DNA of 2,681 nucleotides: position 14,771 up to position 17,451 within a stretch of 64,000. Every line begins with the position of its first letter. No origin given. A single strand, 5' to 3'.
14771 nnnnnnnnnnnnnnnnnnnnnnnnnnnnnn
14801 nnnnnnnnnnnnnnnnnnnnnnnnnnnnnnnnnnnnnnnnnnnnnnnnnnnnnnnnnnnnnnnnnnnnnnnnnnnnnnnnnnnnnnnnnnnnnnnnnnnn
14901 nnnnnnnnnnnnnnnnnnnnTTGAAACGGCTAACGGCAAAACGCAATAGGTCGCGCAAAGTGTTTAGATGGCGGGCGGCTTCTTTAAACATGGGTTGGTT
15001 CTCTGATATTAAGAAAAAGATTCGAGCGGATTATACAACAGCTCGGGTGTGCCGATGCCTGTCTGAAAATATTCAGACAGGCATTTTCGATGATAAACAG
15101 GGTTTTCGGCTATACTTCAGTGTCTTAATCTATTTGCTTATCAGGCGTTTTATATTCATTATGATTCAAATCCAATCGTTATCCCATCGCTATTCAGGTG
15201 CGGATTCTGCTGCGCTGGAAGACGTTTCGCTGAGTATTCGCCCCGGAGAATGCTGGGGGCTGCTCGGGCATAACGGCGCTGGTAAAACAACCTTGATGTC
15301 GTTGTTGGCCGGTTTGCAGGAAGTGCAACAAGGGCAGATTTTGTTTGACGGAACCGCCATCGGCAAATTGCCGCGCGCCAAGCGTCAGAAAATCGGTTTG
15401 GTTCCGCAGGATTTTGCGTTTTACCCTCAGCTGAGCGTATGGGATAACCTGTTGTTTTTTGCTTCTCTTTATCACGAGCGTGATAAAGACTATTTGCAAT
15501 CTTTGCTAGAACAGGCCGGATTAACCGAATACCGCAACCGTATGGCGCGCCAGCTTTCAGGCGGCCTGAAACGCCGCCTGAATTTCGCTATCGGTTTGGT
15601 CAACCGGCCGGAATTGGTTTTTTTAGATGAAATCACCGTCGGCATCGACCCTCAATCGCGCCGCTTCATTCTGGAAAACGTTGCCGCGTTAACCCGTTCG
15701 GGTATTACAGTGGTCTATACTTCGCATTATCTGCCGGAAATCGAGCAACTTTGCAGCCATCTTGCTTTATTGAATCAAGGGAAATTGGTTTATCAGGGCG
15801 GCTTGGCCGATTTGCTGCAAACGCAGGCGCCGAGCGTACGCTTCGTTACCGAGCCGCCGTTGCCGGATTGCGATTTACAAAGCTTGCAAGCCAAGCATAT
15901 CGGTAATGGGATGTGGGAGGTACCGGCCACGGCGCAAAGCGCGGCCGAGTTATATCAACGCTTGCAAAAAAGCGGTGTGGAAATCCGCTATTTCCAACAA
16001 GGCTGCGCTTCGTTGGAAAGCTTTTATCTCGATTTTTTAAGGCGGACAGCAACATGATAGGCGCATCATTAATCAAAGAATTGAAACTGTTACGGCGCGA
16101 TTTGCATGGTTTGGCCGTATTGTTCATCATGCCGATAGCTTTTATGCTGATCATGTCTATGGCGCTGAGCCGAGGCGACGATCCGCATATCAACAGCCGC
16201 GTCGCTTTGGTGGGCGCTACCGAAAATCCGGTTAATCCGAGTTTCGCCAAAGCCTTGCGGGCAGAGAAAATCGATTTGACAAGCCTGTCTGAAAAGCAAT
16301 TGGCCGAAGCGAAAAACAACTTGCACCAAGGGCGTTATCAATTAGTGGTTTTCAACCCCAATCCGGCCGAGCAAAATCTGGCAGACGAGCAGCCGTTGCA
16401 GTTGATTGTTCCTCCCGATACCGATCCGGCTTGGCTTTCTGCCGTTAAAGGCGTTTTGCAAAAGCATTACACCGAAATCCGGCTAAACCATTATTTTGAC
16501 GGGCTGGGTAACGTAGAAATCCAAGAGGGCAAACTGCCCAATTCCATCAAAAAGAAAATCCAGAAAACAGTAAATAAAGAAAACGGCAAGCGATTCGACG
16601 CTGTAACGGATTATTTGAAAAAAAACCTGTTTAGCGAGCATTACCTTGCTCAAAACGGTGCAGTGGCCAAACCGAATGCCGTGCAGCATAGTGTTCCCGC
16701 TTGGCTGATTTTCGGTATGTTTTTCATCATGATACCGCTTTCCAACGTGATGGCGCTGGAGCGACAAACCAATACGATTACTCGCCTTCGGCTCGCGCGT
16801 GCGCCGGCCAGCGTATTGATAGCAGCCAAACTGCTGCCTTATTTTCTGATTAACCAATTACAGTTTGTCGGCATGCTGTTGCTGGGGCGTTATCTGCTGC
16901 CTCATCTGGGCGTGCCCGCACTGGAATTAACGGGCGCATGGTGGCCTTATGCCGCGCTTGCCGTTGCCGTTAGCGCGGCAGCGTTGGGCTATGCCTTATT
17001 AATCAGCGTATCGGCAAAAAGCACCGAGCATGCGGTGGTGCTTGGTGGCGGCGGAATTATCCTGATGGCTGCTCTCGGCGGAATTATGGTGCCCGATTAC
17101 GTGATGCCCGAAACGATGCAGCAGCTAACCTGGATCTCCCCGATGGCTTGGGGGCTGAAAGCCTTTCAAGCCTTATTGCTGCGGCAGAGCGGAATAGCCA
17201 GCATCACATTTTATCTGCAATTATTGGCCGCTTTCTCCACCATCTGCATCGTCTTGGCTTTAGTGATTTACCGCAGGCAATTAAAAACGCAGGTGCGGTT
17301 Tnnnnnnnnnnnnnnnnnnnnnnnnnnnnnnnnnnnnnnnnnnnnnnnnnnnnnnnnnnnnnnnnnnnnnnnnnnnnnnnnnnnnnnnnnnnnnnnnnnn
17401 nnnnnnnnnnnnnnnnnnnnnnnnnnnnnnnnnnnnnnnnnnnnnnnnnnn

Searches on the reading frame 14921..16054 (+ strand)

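Call 78: search_protein_families(library=pfam, proteins=[window:14921-16054:+], max_evalue=0.00001)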
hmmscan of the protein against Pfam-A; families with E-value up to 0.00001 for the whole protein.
window:14921-16054:+ (378 aa): 2 families
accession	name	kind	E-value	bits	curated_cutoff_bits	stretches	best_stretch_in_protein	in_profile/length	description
PF00005.33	ABC_tran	-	1.2e-32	113.8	25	1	99-239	1-136/137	ABC transporter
PF13304.12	AAA_21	-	2.7e-11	44.5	27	1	179-269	205-298/304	AAA domain, putative AbiEii toxin, Type IV TA system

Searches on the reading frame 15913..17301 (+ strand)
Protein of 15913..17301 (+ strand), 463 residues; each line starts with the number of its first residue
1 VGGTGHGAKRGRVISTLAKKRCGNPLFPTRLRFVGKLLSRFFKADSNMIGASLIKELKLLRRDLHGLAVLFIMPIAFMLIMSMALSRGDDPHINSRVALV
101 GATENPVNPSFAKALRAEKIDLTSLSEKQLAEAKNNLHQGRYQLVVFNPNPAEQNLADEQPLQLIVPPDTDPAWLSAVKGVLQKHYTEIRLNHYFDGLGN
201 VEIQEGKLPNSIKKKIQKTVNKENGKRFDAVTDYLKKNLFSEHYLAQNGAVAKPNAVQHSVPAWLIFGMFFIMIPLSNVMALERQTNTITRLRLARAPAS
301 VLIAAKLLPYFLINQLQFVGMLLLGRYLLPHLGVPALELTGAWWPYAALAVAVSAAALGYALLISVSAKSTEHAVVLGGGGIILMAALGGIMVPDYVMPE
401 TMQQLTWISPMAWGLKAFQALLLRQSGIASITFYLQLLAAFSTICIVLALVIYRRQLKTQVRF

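Call 69: find_encoding_contigs(protein=window:15913-17301:+, flank=10000, max_places=1)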
Protein window:15913-17301:+ (463 aa): no gene with exactly this product is on record in the collection.

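Call 78: search_protein_families(library=pfam, proteins=[window:15913-17301:+], max_evalue=0.00001)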
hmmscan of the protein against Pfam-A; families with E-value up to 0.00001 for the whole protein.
window:15913-17301:+ (463 aa): 2 families
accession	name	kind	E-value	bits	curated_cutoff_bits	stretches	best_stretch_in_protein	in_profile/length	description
PF12698.13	ABC2_membrane_3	-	3.4e-22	79.4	31.6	1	69-450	6-346/347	ABC-2 family transporter protein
PF01061.29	ABC2_membrane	-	2.1e-17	63.8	26.9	1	257-422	48-210/211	ABC-2 type transporter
